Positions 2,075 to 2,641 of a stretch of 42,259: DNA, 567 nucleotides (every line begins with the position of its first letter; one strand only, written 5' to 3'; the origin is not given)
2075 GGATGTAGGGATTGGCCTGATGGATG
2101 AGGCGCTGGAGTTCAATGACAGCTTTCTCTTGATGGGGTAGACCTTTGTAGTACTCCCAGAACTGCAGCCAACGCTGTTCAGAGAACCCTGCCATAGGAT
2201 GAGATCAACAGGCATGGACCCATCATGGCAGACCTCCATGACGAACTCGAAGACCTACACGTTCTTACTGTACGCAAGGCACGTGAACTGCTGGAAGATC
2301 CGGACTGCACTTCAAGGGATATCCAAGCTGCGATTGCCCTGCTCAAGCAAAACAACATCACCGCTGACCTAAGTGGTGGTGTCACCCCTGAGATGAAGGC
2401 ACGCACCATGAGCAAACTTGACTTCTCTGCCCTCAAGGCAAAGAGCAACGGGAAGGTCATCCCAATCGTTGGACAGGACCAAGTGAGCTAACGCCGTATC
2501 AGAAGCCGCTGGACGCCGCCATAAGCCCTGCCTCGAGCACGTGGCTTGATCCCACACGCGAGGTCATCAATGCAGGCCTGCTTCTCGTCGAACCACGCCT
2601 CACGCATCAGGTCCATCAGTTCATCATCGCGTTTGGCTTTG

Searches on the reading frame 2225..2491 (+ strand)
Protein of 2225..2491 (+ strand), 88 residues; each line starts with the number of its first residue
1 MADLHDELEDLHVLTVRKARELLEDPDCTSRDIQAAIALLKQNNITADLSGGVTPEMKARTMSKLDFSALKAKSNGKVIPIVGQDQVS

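Call 95: search_protein_families(library=pfam, proteins=[window:2225-2491:+], max_evalue=0.01)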
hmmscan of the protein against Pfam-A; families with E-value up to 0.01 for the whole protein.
window:2225-2491:+ (88 aa): 1 family
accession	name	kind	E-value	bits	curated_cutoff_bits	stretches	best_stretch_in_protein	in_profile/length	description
PF11123.14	DNA_Packaging_2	-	1.8e-10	41.2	27.5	1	4-66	2-58/79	DNA packaging protein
